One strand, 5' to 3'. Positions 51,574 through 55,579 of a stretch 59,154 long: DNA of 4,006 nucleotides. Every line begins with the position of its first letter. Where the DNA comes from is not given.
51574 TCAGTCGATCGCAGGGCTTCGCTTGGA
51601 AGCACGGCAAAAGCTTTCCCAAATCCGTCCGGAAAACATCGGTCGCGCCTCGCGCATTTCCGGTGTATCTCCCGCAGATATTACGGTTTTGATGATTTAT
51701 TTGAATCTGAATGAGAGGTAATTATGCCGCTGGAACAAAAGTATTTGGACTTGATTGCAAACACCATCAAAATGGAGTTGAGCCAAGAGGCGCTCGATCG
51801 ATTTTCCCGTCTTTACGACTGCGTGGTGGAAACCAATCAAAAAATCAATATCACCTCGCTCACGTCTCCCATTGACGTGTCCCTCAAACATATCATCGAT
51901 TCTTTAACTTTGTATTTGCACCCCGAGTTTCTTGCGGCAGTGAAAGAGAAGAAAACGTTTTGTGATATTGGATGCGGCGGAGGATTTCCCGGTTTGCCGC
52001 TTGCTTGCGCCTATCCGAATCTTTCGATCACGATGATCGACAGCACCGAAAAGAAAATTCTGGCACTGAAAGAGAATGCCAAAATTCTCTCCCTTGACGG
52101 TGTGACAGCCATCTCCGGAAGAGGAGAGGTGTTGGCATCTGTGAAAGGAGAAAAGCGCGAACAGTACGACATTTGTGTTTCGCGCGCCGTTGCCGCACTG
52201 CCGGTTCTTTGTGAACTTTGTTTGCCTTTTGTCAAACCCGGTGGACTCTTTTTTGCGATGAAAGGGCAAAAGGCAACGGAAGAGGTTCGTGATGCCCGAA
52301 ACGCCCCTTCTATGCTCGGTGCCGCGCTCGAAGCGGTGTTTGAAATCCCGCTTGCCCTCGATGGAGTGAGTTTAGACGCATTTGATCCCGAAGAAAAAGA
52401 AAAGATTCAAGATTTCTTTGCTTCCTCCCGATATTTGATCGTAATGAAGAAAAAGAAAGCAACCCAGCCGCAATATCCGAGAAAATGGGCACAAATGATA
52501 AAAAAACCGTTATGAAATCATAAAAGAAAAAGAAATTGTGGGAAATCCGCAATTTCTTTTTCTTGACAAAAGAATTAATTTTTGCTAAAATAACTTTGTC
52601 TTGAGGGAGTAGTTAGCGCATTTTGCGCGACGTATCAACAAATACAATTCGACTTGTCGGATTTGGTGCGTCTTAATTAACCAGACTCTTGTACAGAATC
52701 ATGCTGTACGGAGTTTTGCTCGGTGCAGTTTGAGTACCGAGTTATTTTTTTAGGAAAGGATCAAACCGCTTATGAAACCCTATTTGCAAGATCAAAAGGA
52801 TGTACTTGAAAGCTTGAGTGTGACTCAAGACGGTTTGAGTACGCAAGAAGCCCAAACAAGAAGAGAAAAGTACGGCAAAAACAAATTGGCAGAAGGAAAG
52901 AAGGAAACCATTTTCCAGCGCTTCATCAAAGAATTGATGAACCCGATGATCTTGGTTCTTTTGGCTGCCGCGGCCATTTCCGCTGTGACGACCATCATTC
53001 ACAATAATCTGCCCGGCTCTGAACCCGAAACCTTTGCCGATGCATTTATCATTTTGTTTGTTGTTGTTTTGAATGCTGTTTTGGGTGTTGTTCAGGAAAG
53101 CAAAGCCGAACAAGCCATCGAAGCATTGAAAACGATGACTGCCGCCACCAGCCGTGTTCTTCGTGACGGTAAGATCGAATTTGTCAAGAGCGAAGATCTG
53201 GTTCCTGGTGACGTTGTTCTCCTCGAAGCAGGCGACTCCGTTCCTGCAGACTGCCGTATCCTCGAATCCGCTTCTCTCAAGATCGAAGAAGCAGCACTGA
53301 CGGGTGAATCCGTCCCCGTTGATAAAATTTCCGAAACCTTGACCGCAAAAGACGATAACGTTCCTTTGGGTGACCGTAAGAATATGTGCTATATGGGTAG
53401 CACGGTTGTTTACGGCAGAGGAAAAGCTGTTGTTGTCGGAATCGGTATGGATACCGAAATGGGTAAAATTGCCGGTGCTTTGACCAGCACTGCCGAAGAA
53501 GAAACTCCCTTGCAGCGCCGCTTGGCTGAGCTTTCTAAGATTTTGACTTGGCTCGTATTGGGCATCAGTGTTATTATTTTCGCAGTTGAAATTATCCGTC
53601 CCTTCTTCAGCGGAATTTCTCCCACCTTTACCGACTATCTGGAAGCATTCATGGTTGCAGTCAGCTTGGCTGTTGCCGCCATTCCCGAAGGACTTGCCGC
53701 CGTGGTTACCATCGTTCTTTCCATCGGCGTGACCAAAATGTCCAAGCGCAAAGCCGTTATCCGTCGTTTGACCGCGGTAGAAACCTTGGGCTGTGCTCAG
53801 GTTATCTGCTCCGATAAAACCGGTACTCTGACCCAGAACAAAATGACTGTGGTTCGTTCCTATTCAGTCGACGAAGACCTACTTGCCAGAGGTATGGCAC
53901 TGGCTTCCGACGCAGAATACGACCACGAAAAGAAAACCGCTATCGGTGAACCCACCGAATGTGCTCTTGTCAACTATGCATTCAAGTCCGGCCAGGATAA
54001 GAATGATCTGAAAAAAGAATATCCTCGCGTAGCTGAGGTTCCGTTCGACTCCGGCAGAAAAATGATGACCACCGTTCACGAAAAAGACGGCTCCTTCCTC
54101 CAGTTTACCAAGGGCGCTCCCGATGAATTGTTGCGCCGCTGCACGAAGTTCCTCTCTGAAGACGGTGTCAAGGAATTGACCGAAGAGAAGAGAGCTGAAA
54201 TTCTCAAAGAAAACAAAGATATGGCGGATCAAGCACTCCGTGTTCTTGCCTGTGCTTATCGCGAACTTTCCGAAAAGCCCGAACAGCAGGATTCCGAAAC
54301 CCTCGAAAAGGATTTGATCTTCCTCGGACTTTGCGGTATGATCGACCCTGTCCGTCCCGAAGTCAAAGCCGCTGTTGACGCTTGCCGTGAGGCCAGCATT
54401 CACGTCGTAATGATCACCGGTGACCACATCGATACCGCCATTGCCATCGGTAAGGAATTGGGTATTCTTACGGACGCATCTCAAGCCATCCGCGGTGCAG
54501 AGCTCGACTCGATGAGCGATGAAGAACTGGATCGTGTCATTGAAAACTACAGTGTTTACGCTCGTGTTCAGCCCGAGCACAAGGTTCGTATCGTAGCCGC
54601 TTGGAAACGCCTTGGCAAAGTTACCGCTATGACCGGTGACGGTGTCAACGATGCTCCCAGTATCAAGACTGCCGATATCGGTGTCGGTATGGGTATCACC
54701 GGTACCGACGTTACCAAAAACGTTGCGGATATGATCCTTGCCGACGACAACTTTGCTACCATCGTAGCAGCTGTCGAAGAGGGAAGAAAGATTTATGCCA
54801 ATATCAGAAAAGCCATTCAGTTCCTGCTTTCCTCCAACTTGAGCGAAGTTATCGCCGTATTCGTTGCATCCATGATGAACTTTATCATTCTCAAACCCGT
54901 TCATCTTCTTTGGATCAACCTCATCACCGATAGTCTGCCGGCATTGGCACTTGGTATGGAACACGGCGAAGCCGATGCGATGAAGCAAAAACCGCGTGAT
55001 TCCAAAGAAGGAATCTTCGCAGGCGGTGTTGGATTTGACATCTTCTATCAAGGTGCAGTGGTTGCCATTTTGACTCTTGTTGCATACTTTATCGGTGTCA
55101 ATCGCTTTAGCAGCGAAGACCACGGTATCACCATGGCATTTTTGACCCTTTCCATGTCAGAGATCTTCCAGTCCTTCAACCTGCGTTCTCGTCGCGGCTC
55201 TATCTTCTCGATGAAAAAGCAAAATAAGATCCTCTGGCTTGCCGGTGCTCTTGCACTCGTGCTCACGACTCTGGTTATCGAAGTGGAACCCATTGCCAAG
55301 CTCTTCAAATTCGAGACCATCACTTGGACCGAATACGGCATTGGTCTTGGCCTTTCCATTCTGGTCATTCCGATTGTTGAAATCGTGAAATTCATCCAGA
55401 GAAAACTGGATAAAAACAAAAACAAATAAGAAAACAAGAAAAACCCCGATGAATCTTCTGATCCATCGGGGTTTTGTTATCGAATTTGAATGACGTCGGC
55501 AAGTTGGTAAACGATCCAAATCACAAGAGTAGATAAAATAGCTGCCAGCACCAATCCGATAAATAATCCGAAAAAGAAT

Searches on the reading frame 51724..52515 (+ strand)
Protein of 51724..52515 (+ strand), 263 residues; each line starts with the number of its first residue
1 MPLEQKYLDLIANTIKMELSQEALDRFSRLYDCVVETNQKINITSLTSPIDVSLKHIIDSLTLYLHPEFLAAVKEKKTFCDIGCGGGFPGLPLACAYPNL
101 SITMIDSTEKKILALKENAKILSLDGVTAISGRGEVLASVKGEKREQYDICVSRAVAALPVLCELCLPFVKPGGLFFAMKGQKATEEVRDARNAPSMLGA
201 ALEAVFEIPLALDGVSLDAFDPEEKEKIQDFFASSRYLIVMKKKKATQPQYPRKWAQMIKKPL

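Call 55: search_protein_families(library=pfam, proteins=[window:51724-52515:+], max_evalue=0.00001)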
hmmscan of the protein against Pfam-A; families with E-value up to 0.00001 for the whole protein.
window:51724-52515:+ (263 aa): 2 families
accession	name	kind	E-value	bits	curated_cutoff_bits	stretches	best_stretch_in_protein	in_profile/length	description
PF02527.21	GidB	-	7.5e-40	136.7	27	1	26-204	4-172/184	rRNA small subunit methyltransferase G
PF13847.12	Methyltransf_31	-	6.9e-08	32.7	27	1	75-167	3-94/145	Methyltransferase domain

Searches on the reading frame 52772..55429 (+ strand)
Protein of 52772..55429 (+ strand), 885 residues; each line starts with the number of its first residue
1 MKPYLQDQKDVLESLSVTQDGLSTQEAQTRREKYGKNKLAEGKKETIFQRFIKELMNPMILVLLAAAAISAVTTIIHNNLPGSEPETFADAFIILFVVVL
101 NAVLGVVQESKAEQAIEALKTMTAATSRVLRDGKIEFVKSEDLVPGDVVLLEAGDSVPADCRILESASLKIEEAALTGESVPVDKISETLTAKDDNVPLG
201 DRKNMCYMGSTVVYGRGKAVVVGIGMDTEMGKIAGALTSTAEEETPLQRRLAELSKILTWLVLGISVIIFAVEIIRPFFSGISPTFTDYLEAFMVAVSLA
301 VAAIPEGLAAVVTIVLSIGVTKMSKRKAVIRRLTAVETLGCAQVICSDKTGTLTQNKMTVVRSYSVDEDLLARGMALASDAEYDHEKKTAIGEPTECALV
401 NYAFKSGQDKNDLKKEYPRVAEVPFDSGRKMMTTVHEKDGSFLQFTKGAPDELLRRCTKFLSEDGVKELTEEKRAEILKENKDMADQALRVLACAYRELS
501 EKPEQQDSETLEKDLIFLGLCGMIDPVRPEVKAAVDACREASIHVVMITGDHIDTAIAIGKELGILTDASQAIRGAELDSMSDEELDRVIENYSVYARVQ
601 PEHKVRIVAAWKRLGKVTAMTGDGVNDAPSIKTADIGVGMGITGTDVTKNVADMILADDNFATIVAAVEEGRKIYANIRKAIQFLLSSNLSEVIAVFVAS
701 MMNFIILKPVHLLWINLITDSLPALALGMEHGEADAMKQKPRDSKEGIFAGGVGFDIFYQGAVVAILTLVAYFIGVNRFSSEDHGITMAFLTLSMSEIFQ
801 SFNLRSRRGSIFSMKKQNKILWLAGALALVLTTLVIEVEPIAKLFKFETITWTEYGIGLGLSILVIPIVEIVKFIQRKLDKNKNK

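Call 3: search_protein_families(library=pfam, proteins=[window:52772-55429:+], max_evalue=0.01)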
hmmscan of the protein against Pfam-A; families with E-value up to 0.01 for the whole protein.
window:52772-55429:+ (885 aa): 6 families
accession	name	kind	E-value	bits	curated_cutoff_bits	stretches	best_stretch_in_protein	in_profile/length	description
PF00122.25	E1-E2_ATPase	-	2.2e-54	184.2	28.1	1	122-326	2-181/181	E1-E2 ATPase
PF00689.26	Cation_ATPase_C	-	5e-50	170.1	27.3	1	705-875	2-175/175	Cation transporting ATPase, C-terminus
PF13246.12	Cation_ATPase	-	5.1e-24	84.6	21.7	1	381-459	6-90/91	Cation transport ATPase (P-type)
PF00690.31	Cation_ATPase_N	-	5.6e-20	71.2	20.4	1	6-70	4-69/69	Cation transporter/ATPase, N-terminus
PF00702.32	Hydrolase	-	4.1e-16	60.4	26.4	1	344-635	3-191/191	haloacid dehalogenase-like hydrolase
PF08282.18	Hydrolase_3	-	0.0066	16.6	20.9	0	618-663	206-250/255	haloacid dehalogenase-like hydrolase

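Call 4: search_protein_families(library=ncbifam, proteins=[window:52772-55429:+], max_evalue=0.001)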
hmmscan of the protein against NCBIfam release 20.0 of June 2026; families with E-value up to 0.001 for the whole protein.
window:52772-55429:+ (885 aa): 22 families
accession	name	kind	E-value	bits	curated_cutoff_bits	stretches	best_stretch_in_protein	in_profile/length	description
TIGR01522.1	ATPase-IIA2_Ca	equivalog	1.3e-202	674.9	798.3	1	18-878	20-852/854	calcium-transporting P-type ATPase, PMR1-type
TIGR01116.1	ATPase-IIA1_Ca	equivalog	9.1e-188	626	703.4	1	60-877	10-799/799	calcium-translocating P-type ATPase, SERCA-type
TIGR01517.1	ATPase-IIB_Ca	equivalog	6.8e-160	534.1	507.05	1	18-875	52-879/882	calcium-translocating P-type ATPase, PMCA-type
TIGR01523.1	ATPase-IID_K-Na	equivalog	2.1e-156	522.2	645.05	3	386-779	452-861/997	potassium/sodium efflux P-type ATPase, fungal-type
TIGR01524.1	ATPase-IIIB_Mg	equivalog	2.1e-139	466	610.75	1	6-773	18-754/867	magnesium-translocating P-type ATPase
TIGR01106.1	ATPase-IIC_X-K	subfamily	3.1e-137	459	946.1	3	18-387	33-389/997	Na,H/K antiporter P-type ATPase subunit alpha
TIGR01647.1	ATPase-IIIA_H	equivalog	2.3e-129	432.8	615.5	1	21-835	1-752/755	plasma-membrane proton-efflux P-type ATPase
NF011702.0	PRK15122.1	subfamily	1.7e-127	426.7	975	1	7-781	35-801/907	magnesium-translocating P-type ATPase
TIGR01494.1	ATPase_P-type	subfamily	2.6e-97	326.2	62.3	4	591-706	361-470/478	HAD-IC family P-type ATPase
TIGR01525.1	ATPase-IB_hvy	subfamily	3.5e-73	247.4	346.25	2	58-567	4-428/560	heavy metal translocating P-type ATPase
TIGR01657.1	P-ATPase-V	hypoth_equivalog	1.8e-69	234.4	618.25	3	15-361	133-467/1055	ATP13A2 family polyamine export P-type ATPase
TIGR01512.1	ATPase-IB2_Cd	subfamily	3.8e-49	167.7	313.5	2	89-364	19-256/494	cadmium family heavy metal-translocating P-type ATPase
TIGR01511.1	ATPase-IB1_Cu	subfamily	5.5e-46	157.5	397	3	88-400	43-317/542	copper-translocating P-type ATPase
NF008262.1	PRK11033.1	equivalog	1.1e-40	139.8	1005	3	89-375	196-462/731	zinc/cadmium/mercury/lead-transporting ATPase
NF033775.1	P_type_ZntA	exception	1.2e-36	126.4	1240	2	89-372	201-464/732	Zn(II)/Cd(II)/Pb(II) translocating P-type ATPase ZntA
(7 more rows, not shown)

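Call 51: find_encoding_contigs(protein=window:52772-55429:+, flank=10000, max_places=1)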
Protein window:52772-55429:+ (885 aa): no gene with exactly this product is on record in the collection.
